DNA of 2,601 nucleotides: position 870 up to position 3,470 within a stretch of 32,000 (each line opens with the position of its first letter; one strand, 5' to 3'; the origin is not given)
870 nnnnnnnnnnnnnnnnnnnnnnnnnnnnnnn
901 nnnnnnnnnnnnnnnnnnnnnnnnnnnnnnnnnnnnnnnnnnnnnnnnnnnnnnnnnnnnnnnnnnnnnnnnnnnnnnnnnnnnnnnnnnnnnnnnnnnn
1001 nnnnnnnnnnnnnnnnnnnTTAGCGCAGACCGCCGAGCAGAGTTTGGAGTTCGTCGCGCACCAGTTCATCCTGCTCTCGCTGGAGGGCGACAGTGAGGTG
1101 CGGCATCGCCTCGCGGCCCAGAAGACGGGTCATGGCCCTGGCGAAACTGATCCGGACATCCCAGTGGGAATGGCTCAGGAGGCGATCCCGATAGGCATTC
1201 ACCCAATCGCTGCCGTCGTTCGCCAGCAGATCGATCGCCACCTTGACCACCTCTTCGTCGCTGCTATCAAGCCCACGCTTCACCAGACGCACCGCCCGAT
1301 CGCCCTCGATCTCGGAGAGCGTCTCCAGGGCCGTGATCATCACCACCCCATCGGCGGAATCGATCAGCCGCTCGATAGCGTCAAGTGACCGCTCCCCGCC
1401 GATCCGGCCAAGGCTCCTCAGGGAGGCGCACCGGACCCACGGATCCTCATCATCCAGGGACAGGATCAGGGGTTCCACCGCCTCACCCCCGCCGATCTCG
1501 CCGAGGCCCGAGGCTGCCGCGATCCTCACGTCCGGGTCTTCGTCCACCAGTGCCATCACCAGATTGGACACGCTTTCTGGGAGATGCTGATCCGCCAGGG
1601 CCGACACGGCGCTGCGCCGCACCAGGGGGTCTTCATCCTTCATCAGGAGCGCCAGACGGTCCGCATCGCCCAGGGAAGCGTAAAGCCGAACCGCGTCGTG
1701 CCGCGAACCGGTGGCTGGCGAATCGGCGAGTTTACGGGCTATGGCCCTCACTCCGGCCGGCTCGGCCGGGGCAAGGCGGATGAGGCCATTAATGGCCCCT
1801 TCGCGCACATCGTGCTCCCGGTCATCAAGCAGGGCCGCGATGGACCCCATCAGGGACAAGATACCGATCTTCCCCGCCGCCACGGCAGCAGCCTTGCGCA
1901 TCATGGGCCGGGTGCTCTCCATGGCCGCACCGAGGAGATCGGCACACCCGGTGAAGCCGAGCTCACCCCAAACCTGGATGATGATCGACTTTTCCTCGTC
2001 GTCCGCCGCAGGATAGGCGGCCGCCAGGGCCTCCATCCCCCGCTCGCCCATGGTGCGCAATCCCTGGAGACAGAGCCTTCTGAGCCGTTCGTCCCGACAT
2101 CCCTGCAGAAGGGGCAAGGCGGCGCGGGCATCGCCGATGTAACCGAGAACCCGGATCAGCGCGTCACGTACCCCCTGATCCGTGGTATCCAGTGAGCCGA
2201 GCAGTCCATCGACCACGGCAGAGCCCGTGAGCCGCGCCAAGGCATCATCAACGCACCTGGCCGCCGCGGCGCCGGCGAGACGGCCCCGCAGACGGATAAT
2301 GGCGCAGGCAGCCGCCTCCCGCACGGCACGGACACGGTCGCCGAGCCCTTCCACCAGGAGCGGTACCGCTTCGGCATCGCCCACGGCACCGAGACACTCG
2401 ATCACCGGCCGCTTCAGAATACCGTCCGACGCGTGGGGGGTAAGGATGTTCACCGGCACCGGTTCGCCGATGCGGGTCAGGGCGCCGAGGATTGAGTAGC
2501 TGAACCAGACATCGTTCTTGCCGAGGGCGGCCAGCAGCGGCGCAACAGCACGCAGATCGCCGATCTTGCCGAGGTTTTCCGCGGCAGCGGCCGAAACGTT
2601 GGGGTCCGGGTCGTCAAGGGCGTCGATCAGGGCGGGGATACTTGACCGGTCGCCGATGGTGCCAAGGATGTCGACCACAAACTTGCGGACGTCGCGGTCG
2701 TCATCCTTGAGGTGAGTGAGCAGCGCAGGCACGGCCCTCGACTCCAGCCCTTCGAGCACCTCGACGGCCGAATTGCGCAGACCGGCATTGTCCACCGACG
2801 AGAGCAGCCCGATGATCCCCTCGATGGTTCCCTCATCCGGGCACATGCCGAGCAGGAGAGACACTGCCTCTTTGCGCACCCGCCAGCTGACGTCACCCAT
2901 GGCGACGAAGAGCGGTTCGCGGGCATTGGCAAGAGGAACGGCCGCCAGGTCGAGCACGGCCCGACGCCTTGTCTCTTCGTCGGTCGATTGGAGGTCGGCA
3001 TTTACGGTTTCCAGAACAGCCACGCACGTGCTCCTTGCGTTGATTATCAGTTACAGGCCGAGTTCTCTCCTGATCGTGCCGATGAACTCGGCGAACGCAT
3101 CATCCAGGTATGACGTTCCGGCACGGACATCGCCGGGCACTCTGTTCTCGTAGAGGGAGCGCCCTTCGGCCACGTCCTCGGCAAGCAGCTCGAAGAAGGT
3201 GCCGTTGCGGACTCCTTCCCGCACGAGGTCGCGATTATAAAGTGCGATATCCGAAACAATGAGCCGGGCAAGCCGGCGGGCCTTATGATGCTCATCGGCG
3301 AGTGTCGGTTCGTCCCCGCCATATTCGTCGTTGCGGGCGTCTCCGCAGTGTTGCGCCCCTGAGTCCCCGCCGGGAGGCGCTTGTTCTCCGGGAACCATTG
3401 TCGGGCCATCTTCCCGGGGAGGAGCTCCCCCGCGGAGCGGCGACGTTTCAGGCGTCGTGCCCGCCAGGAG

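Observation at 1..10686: Eleven-gene, translationally coupled Che-like operon with non-canonical accessory genes and no receptor in view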

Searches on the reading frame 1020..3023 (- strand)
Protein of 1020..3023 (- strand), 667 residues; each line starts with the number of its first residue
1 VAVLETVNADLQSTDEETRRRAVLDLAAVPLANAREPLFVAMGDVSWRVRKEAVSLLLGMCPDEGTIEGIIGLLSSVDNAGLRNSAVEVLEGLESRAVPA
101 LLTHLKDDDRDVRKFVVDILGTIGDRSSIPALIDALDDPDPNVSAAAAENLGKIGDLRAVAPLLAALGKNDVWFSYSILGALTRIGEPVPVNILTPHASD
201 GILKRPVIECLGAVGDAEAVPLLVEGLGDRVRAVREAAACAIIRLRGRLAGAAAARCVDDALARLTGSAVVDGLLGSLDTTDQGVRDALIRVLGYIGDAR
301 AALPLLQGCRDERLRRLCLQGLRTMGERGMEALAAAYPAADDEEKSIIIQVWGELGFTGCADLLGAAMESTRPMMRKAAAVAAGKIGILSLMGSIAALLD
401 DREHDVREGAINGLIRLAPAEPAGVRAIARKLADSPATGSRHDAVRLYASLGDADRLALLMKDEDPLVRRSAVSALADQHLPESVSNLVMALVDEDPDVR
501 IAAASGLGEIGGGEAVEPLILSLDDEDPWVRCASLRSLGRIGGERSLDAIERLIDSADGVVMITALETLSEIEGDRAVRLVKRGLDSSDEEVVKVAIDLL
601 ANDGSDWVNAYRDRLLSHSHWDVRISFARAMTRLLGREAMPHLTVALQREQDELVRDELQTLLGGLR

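Call 5: search_protein_families(library=pfam, proteins=[window:1020-3023:-], max_evalue=0.01)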
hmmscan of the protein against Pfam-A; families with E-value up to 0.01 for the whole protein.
window:1020-3023:- (667 aa): 9 families
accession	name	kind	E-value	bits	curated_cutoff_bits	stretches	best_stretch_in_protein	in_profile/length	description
PF13646.12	HEAT_2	-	1.3e-71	237.4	27.7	8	98-173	1-77/88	HEAT repeats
PF02985.28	HEAT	-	2e-35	117.9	23.5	2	129-155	2-28/31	HEAT repeat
PF03130.22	HEAT_PBS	-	1.3e-24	84.3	20.9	3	499-525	1-27/27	PBS lyase HEAT-like repeat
PF13513.12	HEAT_EZ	-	4.8e-16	59.3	27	1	467-510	2-55/55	HEAT-like repeat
PF12717.13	Cnd1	-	2.9e-08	34.4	26.4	0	456-510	25-85/162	non-SMC mitotic condensation complex subunit 1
PF00514.29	Arm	-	7.6e-06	26.2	20.6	0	129-148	14-33/41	Armadillo/beta-catenin-like repeat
PF25767.1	ARM_TBCD_2nd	-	1.4e-05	25.1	29.7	0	219-265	78-124/245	Tubulin-specific chaperone D-like, ARM repeats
PF01602.26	Adaptin_N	-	2.2e-05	23.7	37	0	458-557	120-241/524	Adaptin N terminal region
PF05004.19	IFRD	-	0.00032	20.2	25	0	101-152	195-239/306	Interferon-related developmental regulator (IFRD)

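Call 6: search_protein_families(library=ncbifam, proteins=[window:1020-3023:-], max_evalue=0.01)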
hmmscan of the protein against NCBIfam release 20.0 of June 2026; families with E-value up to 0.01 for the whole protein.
window:1020-3023:- (667 aa): 9 families
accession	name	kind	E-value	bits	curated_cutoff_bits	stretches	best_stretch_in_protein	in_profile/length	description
NF045915.1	PhycobilmeDegNblB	equivalog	3.4e-40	137.9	300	5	69-264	5-207/214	phycobilisome degradation protein NblB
NF058502.1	phyc_lyase_CpcE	equivalog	1.1e-24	87.4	330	2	117-245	63-174/260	C-phycocyanin alpha-cysteine-84 phycocyanobilin lyase subunit CpcE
NF010374.0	PRK13800.1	equivalog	2.3e-21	75.8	1196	3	450-625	713-889/898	fumarate reductase/succinate dehydrogenase flavoprotein subunit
NF058515.1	phyc_lyase_CpcF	equivalog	6e-21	74.9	220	4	471-552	18-98/200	C-phycocyanin alpha-cysteine-84 phycocyanobilin lyase subunit CpcF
NF058505.1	phyc_lyase_CpeY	equivalog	4.5e-14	51.9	600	2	109-195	318-407/419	C-phycoerythrin alpha-cysteine-82 phycoerythrobilin lyase CpeY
TIGR02270.1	TIGR02270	subfamily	6e-13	48.6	206.8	2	53-230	105-281/410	TIGR02270 family protein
NF045662.1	DVU0298_fam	equivalog_domain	1e-07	31.8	75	0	515-560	146-191/213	DVU0298 family protein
NF006501.0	PRK08937.3-1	equivalog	4.5e-07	30.1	310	1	113-247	48-189/191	adenylosuccinate lyase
NF007244.0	PRK09687.1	equivalog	7.6e-05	22.1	275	0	94-173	158-240/285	putative lyase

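Call 88: search_solved_structures(query=window:1020-3023:-, max_evalue=0.00001)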
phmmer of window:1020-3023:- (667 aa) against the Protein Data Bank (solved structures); distinct sequences matched with E-value up to 0.00001: 23.
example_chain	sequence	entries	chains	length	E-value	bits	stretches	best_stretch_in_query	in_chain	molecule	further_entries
9sah_A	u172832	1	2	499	1e-77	265.6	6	460-567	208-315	E4-NB2 synthetic fusion protein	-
6ft5_A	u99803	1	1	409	2e-74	254.7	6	460-566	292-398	alphaRep A3_A3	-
6fsq_A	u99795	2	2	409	1.3e-65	225.6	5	460-567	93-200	alphaRep A3_bGFPD | A3_bGFPD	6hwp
4xl5_C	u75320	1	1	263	2.1e-65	225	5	487-550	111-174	bGFP-A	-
4zv6_A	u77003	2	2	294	4.1e-54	187.6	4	485-566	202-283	AlphaRep-7 | alpha-Rep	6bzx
8aw4_A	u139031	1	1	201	7.4e-42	147.1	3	485-567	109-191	ALPHAREP bB-E3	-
3ltj_A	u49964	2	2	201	2.2e-39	138.9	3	458-567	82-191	AlphaRep-4 | bA3-2: binder of A3 protein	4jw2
3ltm_A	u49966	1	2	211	9e-39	137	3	460-566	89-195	Alpha-Rep4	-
6gwc_C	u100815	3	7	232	1.1e-38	136.6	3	485-566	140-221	iE5 ALPHAREP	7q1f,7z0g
7p0h_A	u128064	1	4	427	1.1e-35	126.7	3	485-569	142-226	Helicobacter pylori ComF fused to an artificial alphaREP crystallization helper (named B2)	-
6gx7_E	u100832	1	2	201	7.2e-35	124.1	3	460-567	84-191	iiiA5 ALPHAREP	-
9rhz_A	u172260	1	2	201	8.5e-32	113.9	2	460-567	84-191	ALPHAREP bE5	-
4xvp_D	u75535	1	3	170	6.2e-28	101.1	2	485-567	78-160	BGFP-C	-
5dcq_A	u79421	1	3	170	1.5e-26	96.5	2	485-567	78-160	artificial repeat proteins (alphaREP3)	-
6veh_A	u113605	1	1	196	1.7e-26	96.4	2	461-566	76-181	HEAT repeat domain-containing protein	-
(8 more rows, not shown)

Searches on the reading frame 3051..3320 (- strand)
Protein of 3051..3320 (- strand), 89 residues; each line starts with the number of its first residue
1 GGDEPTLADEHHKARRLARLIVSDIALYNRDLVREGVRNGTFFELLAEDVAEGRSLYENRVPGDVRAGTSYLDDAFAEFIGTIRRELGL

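Call 52: search_solved_structures(query=window:3051-3320:-, max_evalue=0.01, show_alignments=1)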
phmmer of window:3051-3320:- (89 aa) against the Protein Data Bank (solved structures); distinct sequences matched with E-value up to 0.01: 1.
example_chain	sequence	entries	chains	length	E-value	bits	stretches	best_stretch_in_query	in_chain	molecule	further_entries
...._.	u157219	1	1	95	8.2e-12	48.5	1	9-79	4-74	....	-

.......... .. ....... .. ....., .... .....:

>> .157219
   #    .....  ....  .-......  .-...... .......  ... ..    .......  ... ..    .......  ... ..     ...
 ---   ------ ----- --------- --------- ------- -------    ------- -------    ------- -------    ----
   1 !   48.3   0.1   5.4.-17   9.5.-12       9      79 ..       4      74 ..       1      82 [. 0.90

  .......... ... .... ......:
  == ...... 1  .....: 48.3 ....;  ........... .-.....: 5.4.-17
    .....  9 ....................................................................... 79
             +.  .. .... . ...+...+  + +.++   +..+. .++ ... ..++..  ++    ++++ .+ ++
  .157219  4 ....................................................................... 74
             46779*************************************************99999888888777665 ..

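Call 75: search_protein_representatives(protein=window:3054-3320:-)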
Query: 89 residues. Proteins with E-value up to 0.001 (for the whole library): 2116; up to 1e-10: 254; up to 1e-30: 12. The best 150 are listed.
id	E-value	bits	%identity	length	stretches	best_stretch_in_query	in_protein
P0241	3.7e-68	241.1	43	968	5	5-81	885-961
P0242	4.0e-64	228.3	40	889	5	11-80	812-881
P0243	3.0e-52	190.4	45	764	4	9-81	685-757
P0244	7.1e-51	186.0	43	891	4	9-81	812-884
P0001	5.9e-50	183.1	99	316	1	1-89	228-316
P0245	4.2e-47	174.0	38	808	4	9-80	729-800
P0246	2.8e-45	168.1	47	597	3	9-80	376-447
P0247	4.1e-43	161.2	40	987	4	8-62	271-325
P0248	7.8e-39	147.6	44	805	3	8-82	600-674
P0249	6.4e-33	128.7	41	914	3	9-78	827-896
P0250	1.4e-32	127.6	46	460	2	3-82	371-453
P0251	4.8e-31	122.7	44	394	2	10-89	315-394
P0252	1.8e-30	120.9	45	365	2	6-80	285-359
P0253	7.6e-30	118.9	45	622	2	9-82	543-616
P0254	4.1e-29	116.5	39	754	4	10-76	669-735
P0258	1.5e-23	98.8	63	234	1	7-88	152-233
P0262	1.1e-22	96.1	60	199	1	8-87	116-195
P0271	5.0e-21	90.8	64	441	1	9-84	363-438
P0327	4.6e-16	74.9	47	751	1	5-89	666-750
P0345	7.2e-15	71.1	51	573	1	6-89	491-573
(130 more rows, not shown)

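Call 76: search_protein_families(library=pfam, proteins=[P0241, P0243, P0246, P0250, P0253, P0258, P0262, P0271, P0327, P0345], max_evalue=0.001)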
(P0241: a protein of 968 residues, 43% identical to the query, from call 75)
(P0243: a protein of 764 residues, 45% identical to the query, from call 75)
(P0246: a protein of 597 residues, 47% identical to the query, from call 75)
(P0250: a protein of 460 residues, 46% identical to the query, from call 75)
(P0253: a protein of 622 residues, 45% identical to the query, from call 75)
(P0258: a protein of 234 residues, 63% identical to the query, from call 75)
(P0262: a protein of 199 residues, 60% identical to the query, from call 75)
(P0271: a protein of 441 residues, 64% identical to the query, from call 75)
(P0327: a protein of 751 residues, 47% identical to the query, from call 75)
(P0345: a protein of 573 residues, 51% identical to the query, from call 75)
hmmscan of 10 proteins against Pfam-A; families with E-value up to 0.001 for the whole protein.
P0241 (968 aa): 2 families
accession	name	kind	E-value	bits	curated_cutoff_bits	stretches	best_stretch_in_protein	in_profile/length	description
PF09192.16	Act-Frag_cataly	-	2.9e-06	27.4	24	0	887-932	143-190/282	Actin-fragmin kinase, catalytic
PF00072.30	Response_reg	-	2.5e-05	24.9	30.2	1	81-193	3-110/111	Response regulator receiver domain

P0243 (764 aa): 2 families
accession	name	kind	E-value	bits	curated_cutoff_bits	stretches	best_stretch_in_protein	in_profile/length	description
PF00072.30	Response_reg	-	1.5e-09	38.4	30.2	1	82-195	1-109/111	Response regulator receiver domain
PF09192.16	Act-Frag_cataly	-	3.4e-05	23.8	24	0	682-722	142-184/282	Actin-fragmin kinase, catalytic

P0246 (597 aa): 1 family
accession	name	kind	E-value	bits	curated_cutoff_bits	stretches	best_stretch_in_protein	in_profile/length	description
PF00072.30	Response_reg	-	2.7e-09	37.6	30.2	1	106-217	1-107/111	Response regulator receiver domain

P0250 (460 aa): 2 families
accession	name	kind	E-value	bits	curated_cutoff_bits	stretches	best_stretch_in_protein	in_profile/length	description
PF09192.16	Act-Frag_cataly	-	6e-06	26.3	24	0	252-307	138-195/282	Actin-fragmin kinase, catalytic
PF00072.30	Response_reg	-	8.7e-06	26.3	30.2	1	107-221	1-110/111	Response regulator receiver domain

P0253 (622 aa): 1 family
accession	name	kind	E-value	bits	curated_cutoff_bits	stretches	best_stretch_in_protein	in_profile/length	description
PF09192.16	Act-Frag_cataly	-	0.00034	20.6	24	0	376-408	144-177/282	Actin-fragmin kinase, catalytic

P0258 (234 aa): 1 family
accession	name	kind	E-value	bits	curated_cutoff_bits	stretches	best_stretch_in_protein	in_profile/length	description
PF00072.30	Response_reg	-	6.2e-09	36.4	30.2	1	3-90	27-110/111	Response regulator receiver domain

P0262 (199 aa): 0 families

P0271 (441 aa): 2 families
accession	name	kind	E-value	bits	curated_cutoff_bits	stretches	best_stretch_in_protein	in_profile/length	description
PF00072.30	Response_reg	-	4e-14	53.2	30.2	1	53-165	1-109/111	Response regulator receiver domain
PF13717.11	Zn_ribbon_4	-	1.8e-06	28.2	30.3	1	1-33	1-34/36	zinc-ribbon domain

P0327 (751 aa): 3 families
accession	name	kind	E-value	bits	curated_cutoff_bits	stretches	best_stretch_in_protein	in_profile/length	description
PF13717.11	Zn_ribbon_4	-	2.9e-09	37.1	30.3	1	1-35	1-35/36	zinc-ribbon domain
PF13719.11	Zn_ribbon_5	-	1.8e-08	34.4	29.3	1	1-37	1-37/37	zinc-ribbon domain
PF00072.30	Response_reg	-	7.3e-08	33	30.2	1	84-154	1-71/111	Response regulator receiver domain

P0345 (573 aa): 3 families
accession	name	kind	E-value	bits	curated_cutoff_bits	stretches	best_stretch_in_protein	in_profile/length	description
PF00072.30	Response_reg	-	1.5e-09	38.4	30.2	1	81-171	1-89/111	Response regulator receiver domain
PF13717.11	Zn_ribbon_4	-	3.3e-07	30.6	30.3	1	1-36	1-36/36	zinc-ribbon domain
PF13719.11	Zn_ribbon_5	-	0.00033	20.8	29.3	1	1-37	1-37/37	zinc-ribbon domain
